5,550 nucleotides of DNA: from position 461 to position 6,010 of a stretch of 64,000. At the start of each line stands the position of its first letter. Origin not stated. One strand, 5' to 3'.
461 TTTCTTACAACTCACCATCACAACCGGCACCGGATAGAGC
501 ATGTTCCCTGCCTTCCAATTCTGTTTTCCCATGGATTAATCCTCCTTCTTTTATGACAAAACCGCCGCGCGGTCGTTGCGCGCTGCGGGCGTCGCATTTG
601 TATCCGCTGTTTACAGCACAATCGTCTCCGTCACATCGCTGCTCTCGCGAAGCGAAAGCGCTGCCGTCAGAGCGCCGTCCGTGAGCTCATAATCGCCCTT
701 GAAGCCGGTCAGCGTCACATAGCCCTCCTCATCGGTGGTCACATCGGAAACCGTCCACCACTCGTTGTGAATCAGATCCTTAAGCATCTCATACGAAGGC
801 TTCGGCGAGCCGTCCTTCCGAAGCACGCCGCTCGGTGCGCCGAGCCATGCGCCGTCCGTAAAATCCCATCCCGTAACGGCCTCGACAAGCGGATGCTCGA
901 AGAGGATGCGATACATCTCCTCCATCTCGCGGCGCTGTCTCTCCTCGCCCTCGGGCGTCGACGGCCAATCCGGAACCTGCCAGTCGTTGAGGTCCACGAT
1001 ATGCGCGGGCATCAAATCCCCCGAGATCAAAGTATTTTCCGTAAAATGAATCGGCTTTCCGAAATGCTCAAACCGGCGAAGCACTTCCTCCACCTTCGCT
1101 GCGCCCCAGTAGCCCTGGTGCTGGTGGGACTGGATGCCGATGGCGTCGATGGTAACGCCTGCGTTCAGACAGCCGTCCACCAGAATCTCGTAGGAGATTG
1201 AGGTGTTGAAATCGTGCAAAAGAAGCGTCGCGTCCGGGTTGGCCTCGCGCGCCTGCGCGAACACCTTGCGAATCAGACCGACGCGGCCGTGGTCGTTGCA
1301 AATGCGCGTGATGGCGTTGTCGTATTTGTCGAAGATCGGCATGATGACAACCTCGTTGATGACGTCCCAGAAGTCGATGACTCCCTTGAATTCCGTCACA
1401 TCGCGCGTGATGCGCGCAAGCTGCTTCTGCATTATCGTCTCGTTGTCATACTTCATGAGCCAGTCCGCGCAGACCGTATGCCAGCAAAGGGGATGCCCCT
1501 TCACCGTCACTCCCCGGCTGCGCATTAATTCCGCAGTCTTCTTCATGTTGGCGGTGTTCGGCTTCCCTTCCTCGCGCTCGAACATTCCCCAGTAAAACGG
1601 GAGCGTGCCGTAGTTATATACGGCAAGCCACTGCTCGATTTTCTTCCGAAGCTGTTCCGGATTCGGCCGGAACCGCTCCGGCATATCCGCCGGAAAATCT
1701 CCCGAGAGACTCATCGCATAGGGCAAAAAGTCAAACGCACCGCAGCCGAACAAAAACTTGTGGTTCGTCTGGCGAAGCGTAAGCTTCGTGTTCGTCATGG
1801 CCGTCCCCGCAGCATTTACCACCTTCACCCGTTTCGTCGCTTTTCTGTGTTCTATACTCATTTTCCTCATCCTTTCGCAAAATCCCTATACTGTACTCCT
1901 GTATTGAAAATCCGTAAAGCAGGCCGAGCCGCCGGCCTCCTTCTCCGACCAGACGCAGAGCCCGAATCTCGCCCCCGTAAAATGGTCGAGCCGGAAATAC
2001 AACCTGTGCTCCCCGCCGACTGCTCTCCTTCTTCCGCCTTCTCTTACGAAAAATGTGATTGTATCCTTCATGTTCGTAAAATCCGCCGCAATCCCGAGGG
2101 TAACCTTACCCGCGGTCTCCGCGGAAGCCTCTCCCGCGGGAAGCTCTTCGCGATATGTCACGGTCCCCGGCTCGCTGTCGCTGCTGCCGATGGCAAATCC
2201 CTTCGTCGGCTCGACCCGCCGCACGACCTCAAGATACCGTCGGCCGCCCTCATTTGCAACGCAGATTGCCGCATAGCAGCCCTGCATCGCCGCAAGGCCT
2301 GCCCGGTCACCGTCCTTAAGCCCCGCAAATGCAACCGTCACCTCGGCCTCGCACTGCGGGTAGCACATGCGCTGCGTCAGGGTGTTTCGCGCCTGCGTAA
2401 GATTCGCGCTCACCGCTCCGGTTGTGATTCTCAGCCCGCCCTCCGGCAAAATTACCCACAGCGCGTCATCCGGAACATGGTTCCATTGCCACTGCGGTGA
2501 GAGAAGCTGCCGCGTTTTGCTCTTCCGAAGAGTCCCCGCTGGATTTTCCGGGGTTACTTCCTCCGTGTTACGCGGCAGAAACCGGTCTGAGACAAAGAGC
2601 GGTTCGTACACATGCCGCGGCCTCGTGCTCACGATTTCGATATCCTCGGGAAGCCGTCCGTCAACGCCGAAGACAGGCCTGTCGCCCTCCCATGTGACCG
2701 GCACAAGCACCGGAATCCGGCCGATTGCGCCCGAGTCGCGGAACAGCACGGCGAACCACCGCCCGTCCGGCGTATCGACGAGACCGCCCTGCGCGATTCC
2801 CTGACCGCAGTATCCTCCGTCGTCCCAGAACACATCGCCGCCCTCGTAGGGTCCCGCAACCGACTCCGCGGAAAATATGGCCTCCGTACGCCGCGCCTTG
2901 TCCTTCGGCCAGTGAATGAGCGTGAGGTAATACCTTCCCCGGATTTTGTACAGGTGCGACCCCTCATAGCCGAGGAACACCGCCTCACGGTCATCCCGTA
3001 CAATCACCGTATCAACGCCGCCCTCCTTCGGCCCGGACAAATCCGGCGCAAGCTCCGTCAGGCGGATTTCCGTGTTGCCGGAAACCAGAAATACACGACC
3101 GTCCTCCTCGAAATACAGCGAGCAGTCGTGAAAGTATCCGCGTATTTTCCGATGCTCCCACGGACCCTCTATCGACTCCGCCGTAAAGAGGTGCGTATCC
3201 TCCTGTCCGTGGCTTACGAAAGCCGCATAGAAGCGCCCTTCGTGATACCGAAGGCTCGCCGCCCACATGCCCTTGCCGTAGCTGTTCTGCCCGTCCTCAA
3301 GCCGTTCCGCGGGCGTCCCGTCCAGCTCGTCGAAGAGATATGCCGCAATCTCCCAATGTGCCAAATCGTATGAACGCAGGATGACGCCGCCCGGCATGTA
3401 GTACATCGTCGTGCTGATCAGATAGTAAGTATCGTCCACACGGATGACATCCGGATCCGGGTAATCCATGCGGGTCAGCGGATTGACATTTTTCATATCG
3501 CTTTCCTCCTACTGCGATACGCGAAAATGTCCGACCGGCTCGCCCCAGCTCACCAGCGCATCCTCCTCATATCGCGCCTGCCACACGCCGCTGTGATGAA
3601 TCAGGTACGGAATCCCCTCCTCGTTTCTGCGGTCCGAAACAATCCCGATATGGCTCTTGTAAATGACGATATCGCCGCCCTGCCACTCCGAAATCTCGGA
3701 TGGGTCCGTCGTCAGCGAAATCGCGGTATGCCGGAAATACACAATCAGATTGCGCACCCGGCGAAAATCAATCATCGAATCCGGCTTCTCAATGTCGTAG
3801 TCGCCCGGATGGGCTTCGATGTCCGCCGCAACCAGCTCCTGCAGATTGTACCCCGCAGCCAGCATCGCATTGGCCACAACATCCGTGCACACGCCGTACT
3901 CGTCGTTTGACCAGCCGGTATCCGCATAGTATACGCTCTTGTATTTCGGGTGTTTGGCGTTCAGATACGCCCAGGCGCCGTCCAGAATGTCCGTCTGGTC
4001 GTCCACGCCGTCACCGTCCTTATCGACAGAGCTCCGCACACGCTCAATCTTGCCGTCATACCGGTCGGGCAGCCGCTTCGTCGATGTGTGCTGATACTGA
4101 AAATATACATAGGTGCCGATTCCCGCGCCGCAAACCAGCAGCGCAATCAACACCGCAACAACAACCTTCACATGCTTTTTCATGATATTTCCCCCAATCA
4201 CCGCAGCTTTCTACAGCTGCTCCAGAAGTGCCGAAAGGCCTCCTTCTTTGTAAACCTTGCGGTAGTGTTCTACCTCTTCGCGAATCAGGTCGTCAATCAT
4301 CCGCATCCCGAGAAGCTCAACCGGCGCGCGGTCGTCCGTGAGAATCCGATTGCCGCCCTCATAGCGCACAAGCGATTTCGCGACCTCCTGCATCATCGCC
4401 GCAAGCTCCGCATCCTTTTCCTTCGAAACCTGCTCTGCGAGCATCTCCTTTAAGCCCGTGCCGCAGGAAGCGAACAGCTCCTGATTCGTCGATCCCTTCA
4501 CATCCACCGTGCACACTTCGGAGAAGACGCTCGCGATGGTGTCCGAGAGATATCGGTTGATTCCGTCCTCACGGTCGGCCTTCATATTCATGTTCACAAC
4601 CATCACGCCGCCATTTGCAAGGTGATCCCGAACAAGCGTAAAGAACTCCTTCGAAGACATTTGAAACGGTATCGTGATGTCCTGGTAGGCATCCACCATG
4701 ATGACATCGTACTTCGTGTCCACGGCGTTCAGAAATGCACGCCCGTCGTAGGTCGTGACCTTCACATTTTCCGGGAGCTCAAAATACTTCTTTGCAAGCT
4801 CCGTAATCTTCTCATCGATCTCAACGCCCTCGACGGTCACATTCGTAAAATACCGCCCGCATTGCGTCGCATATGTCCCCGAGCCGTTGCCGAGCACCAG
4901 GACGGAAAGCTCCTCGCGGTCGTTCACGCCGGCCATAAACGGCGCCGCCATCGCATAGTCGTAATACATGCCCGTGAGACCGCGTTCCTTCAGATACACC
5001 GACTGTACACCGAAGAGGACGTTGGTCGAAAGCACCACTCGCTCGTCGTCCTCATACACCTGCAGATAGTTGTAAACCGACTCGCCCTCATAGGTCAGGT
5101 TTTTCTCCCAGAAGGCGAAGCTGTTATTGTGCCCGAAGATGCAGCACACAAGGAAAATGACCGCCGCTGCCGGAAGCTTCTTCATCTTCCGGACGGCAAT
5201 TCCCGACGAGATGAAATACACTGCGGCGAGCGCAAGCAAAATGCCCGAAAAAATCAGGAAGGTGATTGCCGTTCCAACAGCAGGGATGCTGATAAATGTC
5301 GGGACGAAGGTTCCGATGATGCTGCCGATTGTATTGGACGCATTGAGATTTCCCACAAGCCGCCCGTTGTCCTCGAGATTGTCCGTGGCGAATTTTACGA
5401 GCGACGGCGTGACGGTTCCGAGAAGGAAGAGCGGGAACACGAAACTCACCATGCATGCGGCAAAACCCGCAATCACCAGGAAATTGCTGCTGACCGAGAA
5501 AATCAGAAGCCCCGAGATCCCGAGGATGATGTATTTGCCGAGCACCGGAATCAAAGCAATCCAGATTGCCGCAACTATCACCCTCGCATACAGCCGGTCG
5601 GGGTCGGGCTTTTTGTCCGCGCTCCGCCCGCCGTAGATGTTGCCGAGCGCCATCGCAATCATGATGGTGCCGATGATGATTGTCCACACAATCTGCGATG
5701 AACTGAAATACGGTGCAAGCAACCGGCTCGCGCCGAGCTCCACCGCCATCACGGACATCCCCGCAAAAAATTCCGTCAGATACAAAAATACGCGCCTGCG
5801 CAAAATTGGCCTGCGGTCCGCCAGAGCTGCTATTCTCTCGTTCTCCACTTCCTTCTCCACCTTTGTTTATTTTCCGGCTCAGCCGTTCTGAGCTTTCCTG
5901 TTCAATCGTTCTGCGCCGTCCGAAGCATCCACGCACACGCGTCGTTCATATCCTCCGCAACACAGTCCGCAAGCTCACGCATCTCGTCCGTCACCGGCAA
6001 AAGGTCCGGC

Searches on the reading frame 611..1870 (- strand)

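Call 69: search_protein_families(library=pfam, max_evalue=0.00001, proteins=[window:611-1870:-])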
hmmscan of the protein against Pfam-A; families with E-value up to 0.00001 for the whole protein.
window:611-1870:- (419 aa): 1 family
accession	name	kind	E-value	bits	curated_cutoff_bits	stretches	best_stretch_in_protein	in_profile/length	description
PF00331.26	Glyco_hydro_10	-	3.1e-31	109.2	22.1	1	94-364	47-309/311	Glycosyl hydrolase family 10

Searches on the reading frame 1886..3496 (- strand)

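Call 69: search_protein_families(library=pfam, max_evalue=0.00001, proteins=[window:1886-3496:-])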
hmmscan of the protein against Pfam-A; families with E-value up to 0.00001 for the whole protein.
window:1886-3496:- (536 aa): 2 families
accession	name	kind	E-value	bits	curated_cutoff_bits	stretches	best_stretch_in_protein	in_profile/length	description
PF04616.20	Glyco_hydro_43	-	2.3e-36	126.1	32.2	1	5-272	3-285/288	Glycosyl hydrolases family 43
PF17851.8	GH43_C2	-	3.8e-24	86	22.7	1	332-533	9-203/203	Beta xylosidase C-terminal Concanavalin A-like domain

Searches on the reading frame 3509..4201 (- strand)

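Call 69: search_protein_families(library=pfam, max_evalue=0.00001, proteins=[window:3509-4201:-])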
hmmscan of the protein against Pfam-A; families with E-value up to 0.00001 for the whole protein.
window:3509-4201:- (230 aa): 1 family
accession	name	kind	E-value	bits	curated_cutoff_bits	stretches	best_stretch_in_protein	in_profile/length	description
PF06940.17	DUF1287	-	1.6e-37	129.2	25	1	84-227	11-162/163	Domain of unknown function (DUF1287)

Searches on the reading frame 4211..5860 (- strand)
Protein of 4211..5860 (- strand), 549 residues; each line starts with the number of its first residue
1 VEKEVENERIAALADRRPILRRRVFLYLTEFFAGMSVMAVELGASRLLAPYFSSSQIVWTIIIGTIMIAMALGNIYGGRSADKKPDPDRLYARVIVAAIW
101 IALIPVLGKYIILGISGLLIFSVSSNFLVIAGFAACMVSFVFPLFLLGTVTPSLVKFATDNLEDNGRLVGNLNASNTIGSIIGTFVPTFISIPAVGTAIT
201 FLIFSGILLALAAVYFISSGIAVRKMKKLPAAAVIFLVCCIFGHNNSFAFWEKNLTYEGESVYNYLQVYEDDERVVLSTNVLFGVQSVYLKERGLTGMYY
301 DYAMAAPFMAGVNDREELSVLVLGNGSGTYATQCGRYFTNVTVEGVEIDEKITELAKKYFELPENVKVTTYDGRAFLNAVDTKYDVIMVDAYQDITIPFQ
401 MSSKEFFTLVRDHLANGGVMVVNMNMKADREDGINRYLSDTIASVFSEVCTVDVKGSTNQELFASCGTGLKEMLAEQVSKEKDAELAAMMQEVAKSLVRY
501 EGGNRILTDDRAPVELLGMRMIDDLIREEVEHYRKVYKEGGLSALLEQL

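Call 69: search_protein_families(library=pfam, max_evalue=0.00001, proteins=[window:4211-5860:-])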
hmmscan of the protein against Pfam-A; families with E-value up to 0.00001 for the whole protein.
window:4211-5860:- (549 aa): 1 family
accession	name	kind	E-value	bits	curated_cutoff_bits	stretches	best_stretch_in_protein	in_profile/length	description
PF01564.23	Spermine_synth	-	5.3e-14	52.6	22.9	1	310-447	12-154/186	Spermine/spermidine synthase domain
